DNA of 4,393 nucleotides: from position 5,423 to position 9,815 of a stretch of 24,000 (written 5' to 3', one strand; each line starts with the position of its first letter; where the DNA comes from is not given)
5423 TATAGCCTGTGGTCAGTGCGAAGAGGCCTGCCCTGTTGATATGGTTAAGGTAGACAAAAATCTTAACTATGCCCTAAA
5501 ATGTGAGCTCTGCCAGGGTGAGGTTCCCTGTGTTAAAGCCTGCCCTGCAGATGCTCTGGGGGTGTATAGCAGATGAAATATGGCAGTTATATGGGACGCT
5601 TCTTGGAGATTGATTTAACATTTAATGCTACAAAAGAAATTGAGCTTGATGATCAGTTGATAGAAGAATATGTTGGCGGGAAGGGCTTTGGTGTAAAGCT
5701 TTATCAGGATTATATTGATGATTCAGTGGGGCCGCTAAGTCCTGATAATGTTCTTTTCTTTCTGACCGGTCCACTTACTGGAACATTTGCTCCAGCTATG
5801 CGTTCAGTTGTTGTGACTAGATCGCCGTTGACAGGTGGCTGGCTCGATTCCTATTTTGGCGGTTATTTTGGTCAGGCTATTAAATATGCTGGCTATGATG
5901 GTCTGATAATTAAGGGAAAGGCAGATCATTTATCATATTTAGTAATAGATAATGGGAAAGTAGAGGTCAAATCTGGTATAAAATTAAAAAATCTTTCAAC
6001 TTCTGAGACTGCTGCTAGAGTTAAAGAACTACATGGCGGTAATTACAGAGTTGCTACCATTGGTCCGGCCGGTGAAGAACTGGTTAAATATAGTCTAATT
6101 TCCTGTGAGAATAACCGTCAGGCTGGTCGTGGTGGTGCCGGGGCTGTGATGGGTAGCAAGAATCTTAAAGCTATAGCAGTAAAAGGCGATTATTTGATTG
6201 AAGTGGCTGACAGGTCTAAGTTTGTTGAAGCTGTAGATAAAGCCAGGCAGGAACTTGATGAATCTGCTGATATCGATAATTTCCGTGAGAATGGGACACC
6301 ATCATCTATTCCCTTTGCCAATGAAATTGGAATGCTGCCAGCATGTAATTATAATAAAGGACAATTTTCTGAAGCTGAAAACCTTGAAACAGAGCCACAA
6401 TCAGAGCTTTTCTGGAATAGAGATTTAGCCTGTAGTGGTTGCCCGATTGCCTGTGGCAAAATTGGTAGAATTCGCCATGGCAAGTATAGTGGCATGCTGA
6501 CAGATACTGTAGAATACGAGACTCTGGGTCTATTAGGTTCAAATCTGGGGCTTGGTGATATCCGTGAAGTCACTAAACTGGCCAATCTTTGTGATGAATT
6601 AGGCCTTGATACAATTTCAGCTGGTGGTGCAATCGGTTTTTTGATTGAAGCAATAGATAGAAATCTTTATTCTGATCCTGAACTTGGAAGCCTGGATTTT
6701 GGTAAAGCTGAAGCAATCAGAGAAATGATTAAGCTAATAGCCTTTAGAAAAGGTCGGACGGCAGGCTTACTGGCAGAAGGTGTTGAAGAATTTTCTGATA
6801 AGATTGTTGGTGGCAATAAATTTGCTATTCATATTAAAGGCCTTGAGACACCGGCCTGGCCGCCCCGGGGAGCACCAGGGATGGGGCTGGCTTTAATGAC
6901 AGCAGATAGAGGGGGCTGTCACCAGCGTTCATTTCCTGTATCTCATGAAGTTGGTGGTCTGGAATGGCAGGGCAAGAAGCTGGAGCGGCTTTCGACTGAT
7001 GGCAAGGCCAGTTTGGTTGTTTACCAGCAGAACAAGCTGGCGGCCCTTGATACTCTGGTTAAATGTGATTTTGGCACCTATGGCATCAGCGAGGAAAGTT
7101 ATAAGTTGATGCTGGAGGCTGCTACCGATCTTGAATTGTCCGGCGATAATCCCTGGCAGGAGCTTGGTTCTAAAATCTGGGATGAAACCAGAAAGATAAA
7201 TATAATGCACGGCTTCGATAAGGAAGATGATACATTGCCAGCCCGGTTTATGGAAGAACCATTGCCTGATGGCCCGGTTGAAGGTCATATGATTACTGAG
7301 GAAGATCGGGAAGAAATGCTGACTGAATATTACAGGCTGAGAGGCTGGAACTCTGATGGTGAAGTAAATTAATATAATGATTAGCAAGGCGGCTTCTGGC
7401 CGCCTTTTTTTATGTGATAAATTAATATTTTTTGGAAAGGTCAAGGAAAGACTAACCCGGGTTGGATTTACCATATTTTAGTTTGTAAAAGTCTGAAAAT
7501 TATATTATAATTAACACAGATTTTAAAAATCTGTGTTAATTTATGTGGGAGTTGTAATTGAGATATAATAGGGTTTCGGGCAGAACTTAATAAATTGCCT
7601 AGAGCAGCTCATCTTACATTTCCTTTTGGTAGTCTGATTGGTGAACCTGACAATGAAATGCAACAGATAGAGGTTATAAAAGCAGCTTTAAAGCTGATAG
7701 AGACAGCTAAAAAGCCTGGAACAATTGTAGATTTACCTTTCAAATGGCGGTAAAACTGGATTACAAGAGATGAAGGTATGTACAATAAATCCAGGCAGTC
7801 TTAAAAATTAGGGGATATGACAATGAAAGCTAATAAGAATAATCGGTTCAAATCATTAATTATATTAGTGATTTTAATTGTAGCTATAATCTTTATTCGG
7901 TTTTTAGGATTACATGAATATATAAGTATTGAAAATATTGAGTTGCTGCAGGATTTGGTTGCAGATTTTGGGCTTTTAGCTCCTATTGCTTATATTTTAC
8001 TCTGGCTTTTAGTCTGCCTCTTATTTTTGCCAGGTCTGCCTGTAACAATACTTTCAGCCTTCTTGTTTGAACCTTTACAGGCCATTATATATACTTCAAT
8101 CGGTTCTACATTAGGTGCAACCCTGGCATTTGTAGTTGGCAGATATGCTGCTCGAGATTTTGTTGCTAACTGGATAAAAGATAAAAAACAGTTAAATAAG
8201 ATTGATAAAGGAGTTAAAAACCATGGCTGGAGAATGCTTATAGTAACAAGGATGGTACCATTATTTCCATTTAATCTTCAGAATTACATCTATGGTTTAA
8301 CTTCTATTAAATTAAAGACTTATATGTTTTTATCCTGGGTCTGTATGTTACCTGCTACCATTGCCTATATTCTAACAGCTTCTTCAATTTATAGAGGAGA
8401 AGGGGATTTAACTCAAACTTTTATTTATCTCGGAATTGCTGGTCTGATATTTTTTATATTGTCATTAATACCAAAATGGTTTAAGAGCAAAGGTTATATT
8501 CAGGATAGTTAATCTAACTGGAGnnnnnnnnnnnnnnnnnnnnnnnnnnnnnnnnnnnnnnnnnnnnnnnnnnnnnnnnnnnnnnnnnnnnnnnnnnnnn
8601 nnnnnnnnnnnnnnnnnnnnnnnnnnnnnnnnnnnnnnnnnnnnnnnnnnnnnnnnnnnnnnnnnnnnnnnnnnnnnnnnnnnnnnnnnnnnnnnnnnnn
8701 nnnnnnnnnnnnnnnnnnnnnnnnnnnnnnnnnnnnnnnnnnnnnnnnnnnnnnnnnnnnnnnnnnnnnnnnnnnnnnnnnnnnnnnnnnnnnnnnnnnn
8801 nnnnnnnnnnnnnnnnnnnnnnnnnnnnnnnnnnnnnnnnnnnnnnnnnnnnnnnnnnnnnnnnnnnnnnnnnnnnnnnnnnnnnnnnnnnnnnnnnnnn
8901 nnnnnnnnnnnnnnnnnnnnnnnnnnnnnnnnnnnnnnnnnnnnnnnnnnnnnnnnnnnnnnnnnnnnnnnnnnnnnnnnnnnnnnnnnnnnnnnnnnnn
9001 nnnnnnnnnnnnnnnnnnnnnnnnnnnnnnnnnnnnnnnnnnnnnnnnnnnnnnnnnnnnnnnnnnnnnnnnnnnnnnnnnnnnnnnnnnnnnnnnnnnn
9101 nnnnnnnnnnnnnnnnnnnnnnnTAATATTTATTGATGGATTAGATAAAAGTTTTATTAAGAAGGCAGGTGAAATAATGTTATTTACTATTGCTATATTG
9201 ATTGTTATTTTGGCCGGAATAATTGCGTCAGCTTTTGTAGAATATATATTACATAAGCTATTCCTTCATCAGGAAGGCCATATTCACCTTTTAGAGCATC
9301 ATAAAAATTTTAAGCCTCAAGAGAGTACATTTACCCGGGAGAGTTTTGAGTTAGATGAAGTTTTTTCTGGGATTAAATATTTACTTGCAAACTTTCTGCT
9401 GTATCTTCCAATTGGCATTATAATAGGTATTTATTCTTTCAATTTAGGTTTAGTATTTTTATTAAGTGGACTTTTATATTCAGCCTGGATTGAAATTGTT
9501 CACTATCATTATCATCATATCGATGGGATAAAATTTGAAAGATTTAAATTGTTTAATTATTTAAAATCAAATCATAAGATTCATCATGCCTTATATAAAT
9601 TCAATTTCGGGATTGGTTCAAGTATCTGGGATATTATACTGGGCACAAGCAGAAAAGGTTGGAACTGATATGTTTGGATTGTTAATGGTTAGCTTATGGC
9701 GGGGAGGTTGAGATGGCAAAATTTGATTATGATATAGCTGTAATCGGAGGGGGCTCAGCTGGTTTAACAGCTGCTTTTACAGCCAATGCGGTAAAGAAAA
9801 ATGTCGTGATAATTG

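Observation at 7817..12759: Seven-gene co-directional string coupling membrane-lipid enzymes to a thiol/selenol redox module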

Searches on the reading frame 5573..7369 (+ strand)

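Call 6: search_protein_families(library=pfam, proteins=[window:5573-7369:+], max_evalue=0.01)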
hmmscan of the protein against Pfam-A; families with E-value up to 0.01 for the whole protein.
window:5573-7369:+ (599 aa): 2 families
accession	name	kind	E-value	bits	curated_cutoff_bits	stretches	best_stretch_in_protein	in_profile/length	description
PF01314.23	AFOR_C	-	2.6e-105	353.2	27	1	219-597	1-374/385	Aldehyde ferredoxin oxidoreductase, domains 2 & 3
PF02730.20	AFOR_N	-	1.8e-69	233.9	29.8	1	8-205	1-198/199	Aldehyde ferredoxin oxidoreductase, N-terminal domain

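Call 7: search_protein_families(library=ncbifam, proteins=[window:5573-7369:+], max_evalue=0.01)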
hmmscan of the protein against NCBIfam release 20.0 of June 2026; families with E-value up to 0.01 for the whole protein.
window:5573-7369:+ (599 aa): 2 families
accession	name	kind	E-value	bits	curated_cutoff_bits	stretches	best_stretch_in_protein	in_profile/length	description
NF007354.0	PRK09849.1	equivalog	1.9e-49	168.9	868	1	3-226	5-228/703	aldehyde ferredoxin oxidoreductase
NF040818.1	GAPOR_Arch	equivalog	7.1e-12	44.4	1300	1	19-133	11-126/654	glyceraldehyde-3-phosphate:ferredoxin oxidoreductase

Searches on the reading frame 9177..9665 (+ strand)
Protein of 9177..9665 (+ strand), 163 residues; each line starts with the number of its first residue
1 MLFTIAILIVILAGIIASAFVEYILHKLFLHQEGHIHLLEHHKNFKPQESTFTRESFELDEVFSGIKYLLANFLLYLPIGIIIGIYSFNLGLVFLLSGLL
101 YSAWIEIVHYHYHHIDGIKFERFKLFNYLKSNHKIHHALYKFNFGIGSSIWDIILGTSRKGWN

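Call 6: search_protein_families(library=pfam, proteins=[window:9177-9665:+], max_evalue=0.01)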
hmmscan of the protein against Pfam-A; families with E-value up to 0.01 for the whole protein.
window:9177-9665:+ (163 aa): 2 families
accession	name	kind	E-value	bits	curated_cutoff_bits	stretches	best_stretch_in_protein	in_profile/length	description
PF04116.19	FA_hydroxylase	-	3.5e-11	44.1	31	1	12-157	2-132/132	Fatty acid hydroxylase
PF07264.17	EI24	-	0.0047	17.5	32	1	2-109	68-156/199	Sulfate transporter CysZ/Etoposide-induced protein 2.4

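Call 7: search_protein_families(library=ncbifam, proteins=[window:9177-9665:+], max_evalue=0.01)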
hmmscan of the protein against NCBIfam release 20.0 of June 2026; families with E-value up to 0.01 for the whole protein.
window:9177-9665:+ (163 aa): 0 families

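Call 11: find_encoding_contigs(protein=window:9177-9665:+, flank=10000, max_places=6)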
Protein window:9177-9665:+ (163 aa): 1 contig read that carries it; 1 place shown.
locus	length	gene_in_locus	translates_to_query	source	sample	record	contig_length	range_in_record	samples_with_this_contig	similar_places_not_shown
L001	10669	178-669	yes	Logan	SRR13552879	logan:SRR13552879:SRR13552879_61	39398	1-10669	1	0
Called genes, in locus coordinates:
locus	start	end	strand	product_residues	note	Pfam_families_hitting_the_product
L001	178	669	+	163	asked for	PF04116:FA_hydroxylase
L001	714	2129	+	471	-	PF00890:FAD_binding_2 (weak), PF01134:GIDA (weak), PF01266:DAO (weak), PF07992:Pyr_redox_2, PF12831:FAD_oxidored (weak), PF13738:Pyr_redox_3, PF00070:Pyr_redox, PF02852:Pyr_redox_dim, +4 more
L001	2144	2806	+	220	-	PF03358:FMN_red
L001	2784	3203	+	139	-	PF02082:Rrf2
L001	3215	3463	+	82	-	PF02627:CMD (faint)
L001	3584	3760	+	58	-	-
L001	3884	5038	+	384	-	PF00990:GGDEF, PF22335:Cas10-Cmr2_palm2 (weak)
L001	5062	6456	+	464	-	PF13091:PLDc_2, PF00614:PLDc (weak)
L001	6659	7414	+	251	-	PF00392:GntR, PF07702:UTRA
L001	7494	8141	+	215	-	PF01081:Aldolase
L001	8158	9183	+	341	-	PF00294:PfkB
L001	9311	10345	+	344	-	PF00532:Peripla_BP_1 (faint), PF13407:Peripla_BP_4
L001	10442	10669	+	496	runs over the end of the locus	PF00005:ABC_tran, PF25201:nSTAND6 (faint), PF13304:AAA_21 (faint), PF00005:ABC_tran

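Call 36: find_homologous_proteins(query=window:9177-9665:+)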
Query window:9177-9665:+ (163 aa): 5 proteins with E <= 0.001 among 154 candidates.
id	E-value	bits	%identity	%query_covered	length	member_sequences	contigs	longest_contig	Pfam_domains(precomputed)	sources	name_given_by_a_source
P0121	5.1e-90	318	93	94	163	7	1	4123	PF04116.20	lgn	-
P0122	3.1e-77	276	79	94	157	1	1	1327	PF04116.20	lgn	-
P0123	9.2e-77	275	78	98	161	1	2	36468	PF04116.20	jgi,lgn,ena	-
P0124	2.6e-72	260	75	94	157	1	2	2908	PF04116.20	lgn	-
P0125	1.4e-64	235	66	95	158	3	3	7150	PF04116.20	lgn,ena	-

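Call 37: find_encoding_contigs(protein=P0123, flank=10000, max_places=3)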
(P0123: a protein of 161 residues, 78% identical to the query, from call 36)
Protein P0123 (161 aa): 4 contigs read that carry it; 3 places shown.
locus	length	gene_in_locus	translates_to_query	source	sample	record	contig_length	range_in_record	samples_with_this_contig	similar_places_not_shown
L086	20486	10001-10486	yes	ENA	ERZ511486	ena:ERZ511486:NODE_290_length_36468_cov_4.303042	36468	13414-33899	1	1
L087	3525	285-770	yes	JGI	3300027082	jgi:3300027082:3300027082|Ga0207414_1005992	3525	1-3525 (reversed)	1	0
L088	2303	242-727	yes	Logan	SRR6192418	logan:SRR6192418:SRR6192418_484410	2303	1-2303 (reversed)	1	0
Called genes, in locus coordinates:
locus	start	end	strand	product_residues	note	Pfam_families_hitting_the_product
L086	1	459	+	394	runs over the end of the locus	PF04389:Peptidase_M28 (weak), PF01546:Peptidase_M20, PF07687:M20_dimer (weak)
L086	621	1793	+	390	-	PF00465:Fe-ADH, PF13685:Fe-ADH_2, PF25137:ADH_Fe_C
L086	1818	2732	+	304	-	PF00528:BPD_transp_1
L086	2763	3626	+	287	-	PF00528:BPD_transp_1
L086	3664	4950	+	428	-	PF01547:SBP_bac_1, PF13416:SBP_bac_8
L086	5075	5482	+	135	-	PF13237:Fer4_10, PF13247:Fer4_11, PF12838:Fer4_7 (weak), PF13187:Fer4_9, PF25160:LdpA_Fe-S-bd (weak), PF12797:Fer4_2 (weak), PF00037:Fer4 (weak), PF12837:Fer4_6 (weak), +4 more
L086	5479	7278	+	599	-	PF02730:AFOR_N, PF01314:AFOR_C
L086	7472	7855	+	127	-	-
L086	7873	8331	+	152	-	PF07355:GRDB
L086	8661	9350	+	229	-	PF09335:VTT_dom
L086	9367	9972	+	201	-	PF01066:CDP-OH_P_transf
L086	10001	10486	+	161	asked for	PF04116:FA_hydroxylase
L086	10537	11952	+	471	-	PF00890:FAD_binding_2 (weak), PF01134:GIDA, PF01266:DAO, PF07992:Pyr_redox_2, PF12831:FAD_oxidored, PF13738:Pyr_redox_3, PF00070:Pyr_redox, PF02852:Pyr_redox_dim, +5 more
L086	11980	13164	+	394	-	PF22633:F5_F8_type_C_2 (faint), PF00754:F5_F8_type_C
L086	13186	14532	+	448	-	PF00890:FAD_binding_2 (faint), PF01134:GIDA (faint), PF01262:AlaDh_PNT_C (faint), PF01266:DAO (faint), PF07992:Pyr_redox_2, PF13738:Pyr_redox_3, PF00070:Pyr_redox, PF02852:Pyr_redox_dim, +4 more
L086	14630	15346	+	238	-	-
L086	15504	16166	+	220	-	PF03358:FMN_red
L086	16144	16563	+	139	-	PF02082:Rrf2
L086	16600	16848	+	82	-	-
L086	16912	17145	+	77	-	-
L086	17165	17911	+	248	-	PF03358:FMN_red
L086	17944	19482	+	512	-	PF00496:SBP_bac_5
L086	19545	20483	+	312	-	PF19300:BPD_transp_1_N, PF00528:BPD_transp_1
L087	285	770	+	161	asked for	PF04116:FA_hydroxylase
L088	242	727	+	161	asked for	PF04116:FA_hydroxylase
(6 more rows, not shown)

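Call 38: find_encoding_contigs(protein=P0125, flank=10000, max_places=3)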
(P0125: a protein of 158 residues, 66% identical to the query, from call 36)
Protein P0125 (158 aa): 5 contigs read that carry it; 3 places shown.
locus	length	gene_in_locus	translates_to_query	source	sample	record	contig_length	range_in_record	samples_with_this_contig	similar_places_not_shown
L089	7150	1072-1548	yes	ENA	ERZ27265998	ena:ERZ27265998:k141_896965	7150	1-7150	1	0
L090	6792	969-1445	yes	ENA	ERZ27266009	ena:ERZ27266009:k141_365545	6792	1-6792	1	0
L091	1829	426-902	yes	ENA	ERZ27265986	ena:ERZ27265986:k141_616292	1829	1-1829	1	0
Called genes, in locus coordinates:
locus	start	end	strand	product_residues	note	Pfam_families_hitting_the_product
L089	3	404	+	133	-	?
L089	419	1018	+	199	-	PF01066:CDP-OH_P_transf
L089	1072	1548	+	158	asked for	PF04116:FA_hydroxylase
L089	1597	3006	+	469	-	PF00890:FAD_binding_2 (faint), PF01134:GIDA (weak), PF01266:DAO (weak), PF01946:Thi4 (faint), PF07992:Pyr_redox_2, PF13738:Pyr_redox_3, PF00070:Pyr_redox, PF02852:Pyr_redox_dim, +5 more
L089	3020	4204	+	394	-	PF00754:F5_F8_type_C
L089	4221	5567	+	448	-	PF01134:GIDA (faint), PF01262:AlaDh_PNT_C (faint), PF01266:DAO (faint), PF02737:3HCDH_N (faint), PF07992:Pyr_redox_2, PF13738:Pyr_redox_3, PF00070:Pyr_redox, PF02852:Pyr_redox_dim, +1 more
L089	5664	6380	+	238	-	-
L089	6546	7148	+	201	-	?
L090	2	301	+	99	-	?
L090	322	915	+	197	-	PF01066:CDP-OH_P_transf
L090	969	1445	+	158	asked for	PF04116:FA_hydroxylase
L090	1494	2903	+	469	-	PF00890:FAD_binding_2 (faint), PF01134:GIDA (weak), PF01266:DAO (weak), PF01946:Thi4 (faint), PF07992:Pyr_redox_2, PF13738:Pyr_redox_3, PF00070:Pyr_redox, PF02852:Pyr_redox_dim, +5 more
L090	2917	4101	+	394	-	PF00754:F5_F8_type_C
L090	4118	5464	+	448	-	PF01134:GIDA (faint), PF01262:AlaDh_PNT_C (faint), PF01266:DAO (faint), PF02737:3HCDH_N (faint), PF07992:Pyr_redox_2, PF13738:Pyr_redox_3, PF00070:Pyr_redox, PF02852:Pyr_redox_dim, +1 more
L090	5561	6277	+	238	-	-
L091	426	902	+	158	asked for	PF04116:FA_hydroxylase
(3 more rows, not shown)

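Call 81: search_protein_families(library=ncbifam, proteins=[L086:13186-14529:+, L086:14630-15343:+, L086:7472-7852:+, L086:11980-13161:+, L086:17165-17908:+], max_evalue=0.0001)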
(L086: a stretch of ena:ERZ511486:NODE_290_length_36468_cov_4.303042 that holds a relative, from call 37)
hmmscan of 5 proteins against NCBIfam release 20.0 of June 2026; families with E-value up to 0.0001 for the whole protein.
L086:13186-14529:+ (448 aa): 74 families (the best 25 are shown)
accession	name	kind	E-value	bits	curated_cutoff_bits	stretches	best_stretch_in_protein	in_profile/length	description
TIGR01350.1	lipoamide_DH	equivalog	3.7e-97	325.9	408.8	1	3-442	1-445/461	dihydrolipoyl dehydrogenase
NF004776.0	PRK06116.1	equivalog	2.8e-95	320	480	1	1-443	2-445/450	glutathione-disulfide reductase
TIGR02053.1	MerA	equivalog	8.1e-91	305.3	454.45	1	4-446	1-448/465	mercury(II) reductase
TIGR01424.1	gluta_reduc_2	equivalog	1.3e-89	300.9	606.05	1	3-445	2-443/446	glutathione-disulfide reductase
NF004991.0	PRK06370.1-3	subfamily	3.4e-76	256.8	620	1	2-445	34-481/509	FAD-containing oxidoreductase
TIGR01421.1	gluta_reduc_1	equivalog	3.7e-75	253.8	556.15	1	2-443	1-445/450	glutathione-disulfide reductase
NF004947.0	PRK06292.2-5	equivalog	1.1e-73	248.8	592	1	1-441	1-448/474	dihydrolipoyl dehydrogenase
NF004943.0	PRK06292.2-1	equivalog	1.6e-73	248.1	432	1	1-446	1-450/456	dihydrolipoyl dehydrogenase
NF041853.1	hythiocyan_redase_MerA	equivalog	1e-69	235.5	650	1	1-442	1-432/440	hypothiocyanous acid reductase MerA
NF005884.0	PRK07846.1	equivalog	3.7e-69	233.5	501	1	1-432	1-431/454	mycothione reductase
NF004992.0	PRK06370.1-4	equivalog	2.5e-68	230.6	629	1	2-442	3-446/459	FAD-containing oxidoreductase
NF005572.0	PRK07251.1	equivalog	6.1e-67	226.2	537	1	1-444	1-432/438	FAD-containing oxidoreductase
NF004945.0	PRK06292.2-3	equivalog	1.9e-66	224.9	494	1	1-447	1-448/457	dihydrolipoyl dehydrogenase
NF004944.0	PRK06292.2-2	equivalog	1.8e-64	218.1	619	1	1-441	1-442/460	dihydrolipoyl dehydrogenase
NF003585.0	PRK05249.1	equivalog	2e-62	211.4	465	1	2-442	5-448/464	Si-specific NAD(P)(+) transhydrogenase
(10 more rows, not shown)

L086:14630-15343:+ (238 aa): 0 families

L086:7472-7852:+ (127 aa): 0 families

L086:11980-13161:+ (394 aa): 1 family
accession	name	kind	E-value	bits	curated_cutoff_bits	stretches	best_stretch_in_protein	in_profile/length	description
NF047619.1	NADase_discoid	domain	9.2e-07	29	38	1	277-382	7-119/130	NADase-type glycan-binding domain-containing protein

L086:17165-17908:+ (248 aa): 0 families

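Call 83: predict_structure(alignment_id=A5)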
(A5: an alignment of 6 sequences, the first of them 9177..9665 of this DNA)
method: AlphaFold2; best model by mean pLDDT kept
length: 163 residues; sequences in the alignment: 6
mean_pLDDT: 50.6   pTM: 0.37
mean pLDDT of the five models: 50.6, 50.0, 48.2, 47.0, 46.3
residues with pLDDT >= 90: 0; 70-90: 6; 50-70: 75; < 50: 82
segments of 3 or more residues with pLDDT < 50: 18-20, 25-64, 133-163
pLDDT, mean of each block of 10 residues (from residue 1): 61 54 47 38 37 35 51 64 68 68 62 51 51 46 41 41 31
secondary structure, 60 per line:
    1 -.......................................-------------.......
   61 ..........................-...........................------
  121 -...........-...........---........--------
elements in order: H2-40 H54-86 H88-114 H122-132 H134-144 H148-155
